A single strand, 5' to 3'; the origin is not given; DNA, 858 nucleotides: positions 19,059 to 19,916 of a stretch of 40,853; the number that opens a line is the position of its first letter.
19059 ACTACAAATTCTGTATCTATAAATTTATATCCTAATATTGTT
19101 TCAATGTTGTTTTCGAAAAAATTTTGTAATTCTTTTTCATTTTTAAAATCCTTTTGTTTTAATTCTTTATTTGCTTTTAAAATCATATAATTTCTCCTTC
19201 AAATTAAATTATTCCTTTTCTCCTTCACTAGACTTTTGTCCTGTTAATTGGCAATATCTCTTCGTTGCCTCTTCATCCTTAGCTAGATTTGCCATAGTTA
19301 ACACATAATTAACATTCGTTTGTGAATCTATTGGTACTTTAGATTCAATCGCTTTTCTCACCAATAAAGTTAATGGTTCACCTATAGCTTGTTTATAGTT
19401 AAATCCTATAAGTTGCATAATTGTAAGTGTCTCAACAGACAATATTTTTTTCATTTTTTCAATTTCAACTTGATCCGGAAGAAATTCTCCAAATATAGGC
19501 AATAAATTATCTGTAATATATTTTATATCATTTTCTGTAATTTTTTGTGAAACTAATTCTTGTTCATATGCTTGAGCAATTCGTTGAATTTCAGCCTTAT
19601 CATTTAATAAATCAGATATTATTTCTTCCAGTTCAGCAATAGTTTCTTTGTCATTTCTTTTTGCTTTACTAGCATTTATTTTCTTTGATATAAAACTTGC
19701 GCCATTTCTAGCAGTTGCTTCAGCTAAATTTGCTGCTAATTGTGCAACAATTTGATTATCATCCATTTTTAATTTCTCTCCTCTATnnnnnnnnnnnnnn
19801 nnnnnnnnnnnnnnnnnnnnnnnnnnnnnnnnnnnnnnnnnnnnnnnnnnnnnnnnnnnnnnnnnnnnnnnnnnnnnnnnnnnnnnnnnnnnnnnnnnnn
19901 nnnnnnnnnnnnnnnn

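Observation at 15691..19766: Five tightly packed uncharacterised genes riding on the 3' end of the type I R-M operon: candidate novel defence module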

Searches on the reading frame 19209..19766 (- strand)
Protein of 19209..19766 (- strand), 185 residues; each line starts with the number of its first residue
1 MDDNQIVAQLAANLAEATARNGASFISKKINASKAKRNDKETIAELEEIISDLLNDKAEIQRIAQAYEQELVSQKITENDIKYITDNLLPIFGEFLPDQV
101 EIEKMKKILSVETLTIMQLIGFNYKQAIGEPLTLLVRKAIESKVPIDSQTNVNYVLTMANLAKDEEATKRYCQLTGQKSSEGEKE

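Call 4: search_protein_families(library=pfam, proteins=[window:19209-19766:-], max_evalue=0.1)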
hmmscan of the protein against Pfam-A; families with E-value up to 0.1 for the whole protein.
window:19209-19766:- (185 aa): 1 family
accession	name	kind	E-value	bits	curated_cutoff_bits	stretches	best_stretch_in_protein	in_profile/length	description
PF16702.10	DUF5063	-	0.087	13.6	27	0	33-94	23-86/167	Domain of unknown function (DUF5063)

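Call 5: search_protein_families(library=padloc, proteins=[window:19209-19766:-], max_evalue=0.1)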
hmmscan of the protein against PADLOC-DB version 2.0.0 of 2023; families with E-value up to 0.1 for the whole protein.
window:19209-19766:- (185 aa): 1 family
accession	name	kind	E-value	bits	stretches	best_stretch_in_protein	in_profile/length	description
PDLC00232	KwaB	-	0.0019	15.6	1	39-94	220-274/321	DUF4868 domain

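Call 6: search_protein_families(library=phrogs, proteins=[window:19209-19766:-], max_evalue=0.1)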
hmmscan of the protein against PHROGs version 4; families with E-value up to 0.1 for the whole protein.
window:19209-19766:- (185 aa): 1 family
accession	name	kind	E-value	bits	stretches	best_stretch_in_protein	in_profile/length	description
phrog_27427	-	unknown function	0.059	14.6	0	74-89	6-21/60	-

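Call 7: search_protein_families(library=ncbifam, proteins=[window:19209-19766:-], max_evalue=0.1)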
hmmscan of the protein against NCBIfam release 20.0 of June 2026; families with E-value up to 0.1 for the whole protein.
window:19209-19766:- (185 aa): 1 family
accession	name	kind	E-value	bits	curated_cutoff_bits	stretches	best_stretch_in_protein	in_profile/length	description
TIGR02829.1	spore_III_AE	equivalog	0.056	12.6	247.45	0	72-105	262-295/381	stage III sporulation protein AE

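Call 24: find_homologous_proteins(query=window:19209-19766:-)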
Query window:19209-19766:- (185 aa): 344 proteins with E <= 0.001 among 622 candidates; the best 120 are listed.
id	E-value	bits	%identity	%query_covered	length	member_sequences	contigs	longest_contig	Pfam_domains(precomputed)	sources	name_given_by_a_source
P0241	9.2e-108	375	99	100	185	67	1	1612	-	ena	-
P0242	3.1e-92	325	92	93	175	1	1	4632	-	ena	-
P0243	1.2e-89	316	86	98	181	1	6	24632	-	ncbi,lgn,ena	-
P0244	3.1e-85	302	80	96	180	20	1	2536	-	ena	-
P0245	5.2e-85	301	80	96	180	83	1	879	-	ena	-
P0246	1.1e-84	300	81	99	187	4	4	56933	-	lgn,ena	-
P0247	1.3e-83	297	80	96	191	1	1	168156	-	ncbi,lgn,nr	ncbi:MAG: hypothetical protein PUD72_05730 [Oscillospiraceae bacterium]|nr:hypothetical protein [Osc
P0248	1.9e-83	296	79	98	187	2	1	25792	-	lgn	-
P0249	2.1e-83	296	82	95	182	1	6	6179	-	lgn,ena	-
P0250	5.4e-83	295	82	95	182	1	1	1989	-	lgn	-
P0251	7.7e-83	294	82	95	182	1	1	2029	-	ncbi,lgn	-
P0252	7.9e-83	294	82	95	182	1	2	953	-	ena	-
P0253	8.9e-83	294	81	95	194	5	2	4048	-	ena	-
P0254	2.7e-82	292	79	98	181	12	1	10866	-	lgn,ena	-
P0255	3.8e-82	292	81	95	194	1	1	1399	-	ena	-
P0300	2.5e-70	253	71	97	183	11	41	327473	-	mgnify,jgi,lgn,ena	mgnify:FL=1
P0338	1.0e-67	245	67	96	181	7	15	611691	-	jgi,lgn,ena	-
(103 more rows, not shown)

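Call 25: find_encoding_contigs(protein=P0338, flank=8000, max_places=4)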
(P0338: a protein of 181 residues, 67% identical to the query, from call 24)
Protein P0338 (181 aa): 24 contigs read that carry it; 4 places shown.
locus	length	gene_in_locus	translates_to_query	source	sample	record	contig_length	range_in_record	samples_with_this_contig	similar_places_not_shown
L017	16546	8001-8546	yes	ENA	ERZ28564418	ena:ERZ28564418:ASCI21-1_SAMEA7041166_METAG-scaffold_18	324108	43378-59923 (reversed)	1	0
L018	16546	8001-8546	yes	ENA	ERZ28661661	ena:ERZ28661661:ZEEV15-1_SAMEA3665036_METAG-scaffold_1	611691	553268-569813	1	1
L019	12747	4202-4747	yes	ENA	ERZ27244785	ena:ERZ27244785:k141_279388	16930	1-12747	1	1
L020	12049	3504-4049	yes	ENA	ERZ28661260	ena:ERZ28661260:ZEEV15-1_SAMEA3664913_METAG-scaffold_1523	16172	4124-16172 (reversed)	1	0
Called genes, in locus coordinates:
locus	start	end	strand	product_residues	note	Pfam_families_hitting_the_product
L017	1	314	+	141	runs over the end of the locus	-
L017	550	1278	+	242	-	PF12686:DUF3800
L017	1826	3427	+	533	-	PF02463:SMC_N (weak), PF00004:AAA (faint), PF00005:ABC_tran, PF00006:ATP-synt_ab (faint), PF03193:RsgA_GTPase (faint), PF08477:Roc (faint), PF12848:ABC_tran_Xtn, PF00005:ABC_tran, +3 more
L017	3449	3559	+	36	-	-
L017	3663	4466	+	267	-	PF00149:Metallophos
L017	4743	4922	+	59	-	-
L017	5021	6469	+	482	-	-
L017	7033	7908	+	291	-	-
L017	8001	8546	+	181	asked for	-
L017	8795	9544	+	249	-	-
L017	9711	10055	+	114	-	-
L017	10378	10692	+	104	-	PF12643:MazG-like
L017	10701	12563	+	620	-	PF04851:ResIII (faint), PF09848:SLFN-g3_helicase, PF13401:AAA_22 (weak)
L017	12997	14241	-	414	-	PF00145:DNA_methylase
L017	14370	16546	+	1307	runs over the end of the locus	PF02976:MutH, PF04545:Sigma70_r4 (weak)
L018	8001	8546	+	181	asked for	-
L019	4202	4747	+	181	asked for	-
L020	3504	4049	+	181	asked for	-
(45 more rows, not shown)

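Call 26: find_encoding_contigs(protein=P0300, flank=8000, max_places=4)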
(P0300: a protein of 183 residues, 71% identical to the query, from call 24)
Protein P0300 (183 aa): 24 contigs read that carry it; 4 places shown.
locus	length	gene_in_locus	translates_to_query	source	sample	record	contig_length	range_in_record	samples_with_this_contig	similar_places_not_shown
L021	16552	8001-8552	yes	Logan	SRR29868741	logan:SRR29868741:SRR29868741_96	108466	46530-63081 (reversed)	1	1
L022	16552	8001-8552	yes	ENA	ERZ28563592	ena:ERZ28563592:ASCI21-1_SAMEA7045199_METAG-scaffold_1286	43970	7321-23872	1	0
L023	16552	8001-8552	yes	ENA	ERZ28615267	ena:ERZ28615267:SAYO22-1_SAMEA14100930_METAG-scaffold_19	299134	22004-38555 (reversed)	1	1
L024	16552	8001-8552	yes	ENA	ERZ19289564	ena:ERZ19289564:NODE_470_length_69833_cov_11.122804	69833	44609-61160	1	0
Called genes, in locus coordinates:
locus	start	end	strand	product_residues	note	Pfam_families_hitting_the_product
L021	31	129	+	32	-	-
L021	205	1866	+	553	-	PF00239:Resolvase, PF07508:Recombinase, PF13408:Zn_ribbon_recom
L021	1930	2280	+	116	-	-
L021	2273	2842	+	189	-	-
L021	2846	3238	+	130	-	-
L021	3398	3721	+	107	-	-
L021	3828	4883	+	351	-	PF07724:AAA_2 (faint), PF00004:AAA, PF07728:AAA_5 (weak)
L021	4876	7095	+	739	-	PF00082:Peptidase_S8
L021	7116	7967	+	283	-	PF02086:MethyltransfD12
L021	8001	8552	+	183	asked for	-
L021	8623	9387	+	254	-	PF01555:N6_N4_Mtase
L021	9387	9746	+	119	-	-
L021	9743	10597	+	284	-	PF04556:DpnII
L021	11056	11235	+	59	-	-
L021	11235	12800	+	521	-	PF00239:Resolvase, PF07508:Recombinase, PF13408:Zn_ribbon_recom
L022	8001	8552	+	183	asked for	-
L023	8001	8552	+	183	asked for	-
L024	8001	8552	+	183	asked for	-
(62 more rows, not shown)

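Call 27: find_encoding_contigs(protein=P0247, flank=8000, max_places=3)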
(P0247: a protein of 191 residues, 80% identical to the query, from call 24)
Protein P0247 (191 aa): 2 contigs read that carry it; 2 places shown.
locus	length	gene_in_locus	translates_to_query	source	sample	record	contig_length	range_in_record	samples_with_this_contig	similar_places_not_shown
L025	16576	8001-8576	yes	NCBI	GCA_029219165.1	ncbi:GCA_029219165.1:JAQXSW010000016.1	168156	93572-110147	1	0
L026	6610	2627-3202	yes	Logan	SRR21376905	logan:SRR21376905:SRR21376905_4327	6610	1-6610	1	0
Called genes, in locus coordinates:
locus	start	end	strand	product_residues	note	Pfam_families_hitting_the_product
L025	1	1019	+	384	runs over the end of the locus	PF10509:GalKase_gal_bdg, PF00288:GHMP_kinases_N, PF08544:GHMP_kinases_C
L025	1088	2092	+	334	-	PF00188:CAP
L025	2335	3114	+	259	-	PF03747:ADP_ribosyl_GH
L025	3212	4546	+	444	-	PF00209:SNF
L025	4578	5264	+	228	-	PF18978:DUF5714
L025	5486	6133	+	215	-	-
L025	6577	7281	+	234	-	PF07719:TPR_2 (faint)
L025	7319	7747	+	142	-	-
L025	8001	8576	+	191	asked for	-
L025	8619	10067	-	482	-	-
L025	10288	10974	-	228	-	PF04239:DUF421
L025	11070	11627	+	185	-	PF02915:Rubrerythrin, PF23455:DUF7129 (faint), PF21349:RUBY_RBDX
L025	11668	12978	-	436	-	PF07992:Pyr_redox_2 (faint), PF01266:DAO, PF03486:HI0933_like (faint), PF00355:Rieske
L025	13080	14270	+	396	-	PF24708:Lip_C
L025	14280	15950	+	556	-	-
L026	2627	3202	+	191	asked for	-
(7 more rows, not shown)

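Call 79: search_solved_structures(query=A4, max_evalue=1)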
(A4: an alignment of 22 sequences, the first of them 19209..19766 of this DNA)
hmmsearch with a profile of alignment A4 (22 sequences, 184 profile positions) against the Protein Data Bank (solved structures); distinct sequences matched with E-value up to 1: 12.
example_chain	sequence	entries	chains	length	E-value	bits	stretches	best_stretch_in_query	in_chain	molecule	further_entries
3kog_A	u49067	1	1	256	0.17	14.6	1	47-100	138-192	Putative pore-forming toxin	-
3t91_A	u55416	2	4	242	0.19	14.5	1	13-64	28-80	Stage II sporulation protein E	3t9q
2p6v_A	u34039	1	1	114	0.25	14.1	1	19-71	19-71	Transcription initiation factor TFIID subunit 4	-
1h97_A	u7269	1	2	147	0.37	13.5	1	37-84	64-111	Globin-3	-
1s9k_E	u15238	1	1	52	0.41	13.4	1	27-66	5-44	Transcription factor AP-1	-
1kfr_A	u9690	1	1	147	0.44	13.2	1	38-83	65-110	Hemoglobin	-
1fos_F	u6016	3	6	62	0.48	13.1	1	26-68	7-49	C-JUN PROTO-ONCOGENE PROTEIN | PROTO-ONCOGENE C-JUN | Viral jun transforming protein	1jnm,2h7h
1a02_J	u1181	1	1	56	0.5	13.1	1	26-66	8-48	AP-1 FRAGMENT JUN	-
5vpa_B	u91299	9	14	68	0.56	12.9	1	26-66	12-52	Transcription factor jun-D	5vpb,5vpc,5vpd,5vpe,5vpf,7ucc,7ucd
5ucg_A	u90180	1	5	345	0.65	12.7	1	13-64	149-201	Stage II sporulation protein E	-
4ham_A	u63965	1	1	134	0.68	12.6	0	15-77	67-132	Lmo2241 protein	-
6t1t_A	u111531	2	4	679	0.99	12.1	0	75-181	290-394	NADPH--cytochrome P450 reductase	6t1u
